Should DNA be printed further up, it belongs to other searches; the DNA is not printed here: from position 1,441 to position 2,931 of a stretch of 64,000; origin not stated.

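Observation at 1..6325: Unusual multi-flavin/Fe-S reductase operon next to the C-glycoside cassette: FAD_binding_2 reductase + NuoG-N/GltD fusion + NuoF-like protein + Isf-like FMN reductase + TIM-barrel enzyme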

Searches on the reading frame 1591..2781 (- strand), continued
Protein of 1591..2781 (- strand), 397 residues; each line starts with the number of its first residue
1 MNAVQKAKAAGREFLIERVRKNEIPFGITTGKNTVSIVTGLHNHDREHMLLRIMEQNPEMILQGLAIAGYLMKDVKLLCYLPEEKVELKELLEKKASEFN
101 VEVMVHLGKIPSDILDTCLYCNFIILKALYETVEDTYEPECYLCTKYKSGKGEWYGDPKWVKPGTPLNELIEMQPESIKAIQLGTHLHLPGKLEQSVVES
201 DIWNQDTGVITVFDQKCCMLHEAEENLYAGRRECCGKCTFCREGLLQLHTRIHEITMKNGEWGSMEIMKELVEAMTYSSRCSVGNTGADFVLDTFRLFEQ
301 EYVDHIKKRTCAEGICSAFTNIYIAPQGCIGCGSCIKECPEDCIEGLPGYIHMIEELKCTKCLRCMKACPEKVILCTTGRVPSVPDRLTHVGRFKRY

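Call 67: predict_structure(alignment_id=A1)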
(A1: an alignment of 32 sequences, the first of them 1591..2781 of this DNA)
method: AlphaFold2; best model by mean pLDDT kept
length: 397 residues; sequences in the alignment: 32
mean_pLDDT: 89.1   pTM: 0.83
mean pLDDT of the five models: 89.1, 88.5, 88.2, 87.9, 85.6
residues with pLDDT >= 90: 248; 70-90: 127; 50-70: 18; < 50: 4
segments of 3 or more residues with pLDDT < 50: none
pLDDT, mean of each block of 10 residues (from residue 1): 92 93 75 76 91 96 96 91 96 96 95 87 94 94 94 93 91 94 92 84 77 96 94 87 93 92 91 88 89 95 93 86 87 90 86 83 90 87 70 59
secondary structure, 60 per line:
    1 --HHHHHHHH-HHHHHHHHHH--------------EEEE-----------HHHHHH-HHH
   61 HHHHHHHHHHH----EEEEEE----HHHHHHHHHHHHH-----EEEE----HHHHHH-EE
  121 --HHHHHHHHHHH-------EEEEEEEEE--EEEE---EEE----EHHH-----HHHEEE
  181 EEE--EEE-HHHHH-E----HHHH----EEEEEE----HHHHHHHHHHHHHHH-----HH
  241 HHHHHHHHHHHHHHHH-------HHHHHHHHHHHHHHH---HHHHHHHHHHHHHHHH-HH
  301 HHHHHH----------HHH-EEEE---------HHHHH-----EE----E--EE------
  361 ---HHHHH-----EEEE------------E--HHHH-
elements in order: H3-10 H12-21 E36-39 H51-56 H58-71 E76-81 H86-98 E104-107 H112-117 H123-133 E141-149 E152-155 E159-161 E178-183 E186-188 H190-194 H201-204 E209-214 H219-233 H239-256 H264-278 H282-297 H299-306 E321-324 H334-338 H364-368 E374-377 H393-396

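Call 72: fold_search(model_id=the predicted structure, library=pdb)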
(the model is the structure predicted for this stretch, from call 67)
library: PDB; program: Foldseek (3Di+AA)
matches with E <= 10: 1016; with E <= 0.001: 125
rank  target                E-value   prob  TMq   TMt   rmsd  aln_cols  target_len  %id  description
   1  8a5e_B                7.6e-22  1.00  0.69  0.62   5.7       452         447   20  Cryo-EM structure of the electron bifurcating Fe-Fe hydrogenase HydABC complex from Acetobacterium woodii in the reduc (released 2023-02-22)
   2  7q4w_B                4.0e-21  1.00  0.75  0.65   4.7       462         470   20  CryoEM structure of electron bifurcating Fe-Fe hydrogenase HydABC complex A. woodii in the oxidised state (released 2023-02-15)
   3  8a6t_B                4.0e-21  1.00  0.70  0.47   5.7       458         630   22  Cryo-EM structure of the electron bifurcating Fe-Fe hydrogenase HydABC complex from Thermoanaerobacter kivui in the re (released 2023-02-15)
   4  7p92_B                7.2e-21  1.00  0.72  0.49   5.5       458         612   21  TmHydABC- T. maritima bifurcating hydrogenase with bridge domain up (released 2022-09-14)
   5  9bp5_B                1.4e-20  1.00  0.72  0.51   5.6       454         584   21  Structure of electron bifurcating Nfn-ABC holoenzyme from Caldicellulosiruptor saccharolyticus (released 2025-03-05)
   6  7q4v_B                1.9e-20  1.00  0.69  0.48   5.3       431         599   21  Electron bifurcating hydrogenase - HydABC from A. woodii (released 2023-02-22)
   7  9mqx_B                5.5e-20  1.00  0.68  0.46   6.4       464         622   21  Electron-bifurcating Tungstopyranopterin-containing aldehyde oxidoreductase with NADH (released 2025-07-16)
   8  7p8n_B                6.1e-20  1.00  0.66  0.45   8.9       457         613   21  TmHydABC- T. maritima hydrogenase with bridge closed (released 2022-09-14)
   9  8oh5_B                3.6e-19  1.00  0.71  0.51   5.3       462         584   20  Cryo-EM structure of the electron bifurcating transhydrogenase StnABC complex from Sporomusa Ovata (state 2) (released 2023-09-13)
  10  9n5v_B                4.4e-19  1.00  0.74  0.52   4.9       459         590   20  Structure of the NAD(H)-bound Thermococcus sibiricus NfnABC complex (released 2025-05-07)
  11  9n5u_B                8.0e-18  1.00  0.75  0.52   4.6       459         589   20  Structure of the Thermococcus sibiricus NfnABC complex (released 2025-05-07)
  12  7p8n_b                8.0e-17  1.00  0.67  0.48   4.2       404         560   19  TmHydABC- T. maritima hydrogenase with bridge closed (released 2022-09-14)
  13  7p5h_B                2.7e-16  1.00  0.63  0.46   4.8       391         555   19  TmHydABC- D2 map (released 2022-09-14)
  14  9bov_B                4.0e-16  1.00  0.65  0.50   4.7       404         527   19  Structure of electron bifurcating Nfn-ABC complexed with NAD from Caldicellulosiruptor saccharolyticus (released 2025-03-05)
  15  7t2r_B                1.8e-14  1.00  0.61  0.58   5.2       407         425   19  Structure of electron bifurcating Ni-Fe hydrogenase complex HydABCSL in FMN-free apo state (released 2022-03-16)
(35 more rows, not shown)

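Call 91: search_protein_families(library=pfam, proteins=[L011:5175-5516:+], max_evalue=0.01)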
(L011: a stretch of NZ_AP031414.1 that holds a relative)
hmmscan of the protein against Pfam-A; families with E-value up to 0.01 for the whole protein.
L011:5175-5516:+ (114 aa): 2 families
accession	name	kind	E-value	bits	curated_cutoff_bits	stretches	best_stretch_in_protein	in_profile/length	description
PF07366.18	SnoaL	-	1.4e-17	64.1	28.4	1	8-110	2-117/126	SnoaL-like polyketide cyclase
PF12680.13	SnoaL_2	-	7.3e-14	52.6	27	1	9-106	1-102/102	SnoaL-like domain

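Call 93: find_related_loci(query=A1, collection=metagenome_contigs, flank=10000)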
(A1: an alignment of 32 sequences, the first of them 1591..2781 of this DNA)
Query A1 (397 aa) in metagenome_contigs; peptide patterns used: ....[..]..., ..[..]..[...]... (x = any residue, [..] = any of these).
600 stretches matched a pattern (row limit reached: there are more); 580 encode a relative of the query (tblastn E <= 1e-3); the best 80 are kept; 80 distinct loci.
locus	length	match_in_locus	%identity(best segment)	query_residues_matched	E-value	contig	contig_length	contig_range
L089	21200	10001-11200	39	1-397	2e-91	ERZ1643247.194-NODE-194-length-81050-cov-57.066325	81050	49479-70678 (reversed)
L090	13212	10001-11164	39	4-396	3e-87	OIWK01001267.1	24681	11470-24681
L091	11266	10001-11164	39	4-396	2e-86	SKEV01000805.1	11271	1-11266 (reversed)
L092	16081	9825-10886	40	33-396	1e-85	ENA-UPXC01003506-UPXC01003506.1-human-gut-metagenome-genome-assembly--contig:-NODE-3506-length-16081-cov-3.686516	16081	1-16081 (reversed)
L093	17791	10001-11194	37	1-396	1e-83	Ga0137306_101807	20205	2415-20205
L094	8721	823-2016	37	1-396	6e-82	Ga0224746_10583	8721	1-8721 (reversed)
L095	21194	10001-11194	35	1-396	8e-80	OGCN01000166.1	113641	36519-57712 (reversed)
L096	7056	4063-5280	38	2-391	1e-77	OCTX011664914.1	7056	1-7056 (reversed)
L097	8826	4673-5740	39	30-397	2e-75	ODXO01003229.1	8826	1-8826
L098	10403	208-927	47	161-396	1e-69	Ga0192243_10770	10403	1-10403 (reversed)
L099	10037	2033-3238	34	1-396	6e-69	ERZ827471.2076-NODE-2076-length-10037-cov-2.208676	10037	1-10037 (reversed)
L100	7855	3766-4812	36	37-396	5e-69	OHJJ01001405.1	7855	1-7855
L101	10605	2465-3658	35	1-396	2e-67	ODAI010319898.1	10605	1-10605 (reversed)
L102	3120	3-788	41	122-396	3e-61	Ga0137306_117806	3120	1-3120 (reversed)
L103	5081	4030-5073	35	33-387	6e-61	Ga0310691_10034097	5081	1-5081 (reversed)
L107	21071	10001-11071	44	41-397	2e-94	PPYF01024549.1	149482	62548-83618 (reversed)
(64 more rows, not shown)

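Call 96: search_protein_families(library=pfam, proteins=[L107:11107-12093:+, L107:12115-13266:+, L107:13254-15266:+, L107:15444-17153:+, L107:5446-6726:+, L107:4415-5386:+, L107:6740-7156:+, L100:1774-4815:+, L100:4865-5671:+, L100:521-1384:+], max_evalue=0.0001)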
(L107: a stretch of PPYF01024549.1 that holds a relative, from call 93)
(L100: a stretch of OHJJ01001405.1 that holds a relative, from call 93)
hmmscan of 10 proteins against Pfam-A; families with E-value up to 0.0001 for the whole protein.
L107:11107-12093:+ (329 aa): 1 family
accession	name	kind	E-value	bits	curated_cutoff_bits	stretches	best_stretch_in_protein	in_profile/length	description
PF01261.30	AP_endonuc_2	-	2.8e-42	145.6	31.1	1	22-312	2-247/249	Xylose isomerase-like TIM barrel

L107:12115-13266:+ (384 aa): 3 families
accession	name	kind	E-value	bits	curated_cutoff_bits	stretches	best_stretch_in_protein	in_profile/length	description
PF22725.1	GFO_IDH_MocA_C3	-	6.2e-25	88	27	1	146-278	2-124/124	GFO/IDH/MocA C-terminal domain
PF01408.29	GFO_IDH_MocA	-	5.5e-23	82.4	24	1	9-136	3-119/120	Oxidoreductase family, NAD-binding Rossmann fold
PF02894.22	GFO_IDH_MocA_C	-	3.3e-20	73.3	22.9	1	149-381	1-215/218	Oxidoreductase family, C-terminal alpha/beta domain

L107:13254-15266:+ (671 aa): 13 families
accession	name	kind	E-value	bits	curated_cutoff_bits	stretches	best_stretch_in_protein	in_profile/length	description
PF00724.26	Oxidored_FMN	-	3.5e-60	204.5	27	1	30-365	2-339/342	NADH:flavin oxidoreductase / NADH oxidase family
PF07992.20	Pyr_redox_2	-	9.2e-35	120.9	26.1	2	413-642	1-251/291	Pyridine nucleotide-disulphide oxidoreductase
PF00070.33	Pyr_redox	-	3.3e-17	63.2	22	2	414-466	1-53/82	Pyridine nucleotide-disulphide oxidoreductase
PF13738.12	Pyr_redox_3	-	1.1e-14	54.9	30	2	495-640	123-279/305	Pyridine nucleotide-disulphide oxidoreductase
PF12831.13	FAD_oxidored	-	6.8e-14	52.4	27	1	415-461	2-48/416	FAD dependent oxidoreductase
PF13450.12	NAD_binding_8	-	2.2e-11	44.3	21.9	1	417-452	1-36/68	NAD(P)-binding Rossmann-like domain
PF00890.30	FAD_binding_2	-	2.4e-11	43.9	20.4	1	415-455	2-42/414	FAD binding domain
PF01266.30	DAO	-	6.3e-10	39.5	27.9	0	414-449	1-37/353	FAD dependent oxidoreductase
PF01262.27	AlaDh_PNT_C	-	6.5e-09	36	23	0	412-447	28-63/214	Alanine dehydrogenase/PNT, C-terminal domain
PF01134.28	GIDA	-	1.3e-08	34.8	22.1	1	414-448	1-36/391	Glucose inhibited division protein A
PF03486.20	HI0933_like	-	2.5e-08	34.1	50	1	414-455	2-43/244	HI0933-like protein Rossmann domain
PF02737.24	3HCDH_N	-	2.1e-06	28.2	22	0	538-619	2-85/180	3-hydroxyacyl-CoA dehydrogenase, NAD binding domain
PF13241.12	NAD_binding_7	-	4.5e-05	24.4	22.1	0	411-464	6-60/104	Putative NAD(P)-binding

L107:15444-17153:+ (570 aa): 4 families
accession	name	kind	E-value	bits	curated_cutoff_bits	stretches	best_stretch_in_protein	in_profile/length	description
PF06418.20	CTP_synth_N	-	8e-126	419.3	26.1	1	36-300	1-265/265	CTP synthase N-terminus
PF00117.34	GATase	-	5.7e-39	134.2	22.8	1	335-557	2-187/190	Glutamine amidotransferase class-I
PF07722.19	Peptidase_C26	-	2e-06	28.2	20.5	1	399-542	97-219/219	Peptidase C26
PF01656.29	CbiA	-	8.2e-05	23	25.4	0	46-187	8-54/125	CobQ/CobB/MinD/ParA nucleotide binding domain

L107:5446-6726:+ (427 aa): 4 families
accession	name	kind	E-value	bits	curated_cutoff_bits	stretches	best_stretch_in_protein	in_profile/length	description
PF22691.2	Thiolase_C_1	-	5.6e-34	117.4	28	1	297-418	17-136/144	Thiolase C-terminal domain-like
PF02803.24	Thiolase_C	-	8.4e-06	25.9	27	0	302-393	26-99/123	Thiolase, C-terminal domain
PF02801.28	Ketoacyl-synt_C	-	1.7e-05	25.2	20.8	0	369-400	85-116/119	Beta-ketoacyl synthase, C-terminal domain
PF00108.29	Thiolase_N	-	3.8e-05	23.6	26.4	0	15-133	3-118/260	Thiolase, N-terminal domain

L107:4415-5386:+ (324 aa): 1 family
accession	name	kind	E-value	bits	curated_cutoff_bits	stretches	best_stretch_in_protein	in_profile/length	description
PF00248.27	Aldo_ket_red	-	2.2e-54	184.9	24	1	21-317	4-287/291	Aldo/keto reductase family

L107:6740-7156:+ (139 aa): 2 families
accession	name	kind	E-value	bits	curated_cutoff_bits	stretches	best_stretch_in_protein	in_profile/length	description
PF12172.15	zf-ChsH2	-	2.9e-07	30.6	23.2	1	12-42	2-32/37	ChsH2, rubredoxin-like zinc ribbon domain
PF01796.24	OB_ChsH2_C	-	1.8e-05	25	27.1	1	48-97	1-48/65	ChsH2, C-terminal OB-fold domain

L100:1774-4815:+ (1014 aa): 8 families
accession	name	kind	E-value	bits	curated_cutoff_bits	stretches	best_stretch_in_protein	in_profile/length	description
PF12437.13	GSIII_N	-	1.2e-81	272.4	25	1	10-173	2-160/160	Glutamine synthetase type III N terminal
PF18318.6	Gln-synt_C-ter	-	5.7e-48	162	22.7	1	499-614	1-116/118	Glutamine synthetase C-terminal domain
PF00120.29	Gln-synt_C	-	5.1e-21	75.5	24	1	190-348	14-168/344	Glutamine synthetase, catalytic domain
PF10589.14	NADH_4Fe-4S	-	6.8e-17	61.6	23.5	1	845-922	8-85/85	NADH-ubiquinone oxidoreductase-F iron-sulfur binding region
PF00037.32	Fer4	-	3.3e-08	33.5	21.1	1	939-962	1-24/24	4Fe-4S binding domain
PF13237.11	Fer4_10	-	5.1e-06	26.8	25.5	1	939-986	2-52/53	4Fe-4S dicluster domain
PF14697.11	Fer4_21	-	5.2e-06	26.9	35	1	941-992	3-57/59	4Fe-4S dicluster domain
PF13187.11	Fer4_9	-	7.9e-05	23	27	1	946-991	2-52/52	4Fe-4S dicluster domain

L100:4865-5671:+ (269 aa): 1 family
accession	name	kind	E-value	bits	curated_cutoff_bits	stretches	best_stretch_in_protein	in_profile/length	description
PF06283.17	ThuA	-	4.4e-30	105.9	33.4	1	63-244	28-209/209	Trehalose utilisation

L100:521-1384:+ (288 aa): 1 family
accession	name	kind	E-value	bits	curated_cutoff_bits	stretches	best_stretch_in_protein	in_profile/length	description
PF01116.26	F_bP_aldolase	-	2.8e-101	339.1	25.5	1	3-286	1-277/277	Fructose-bisphosphate aldolase class-II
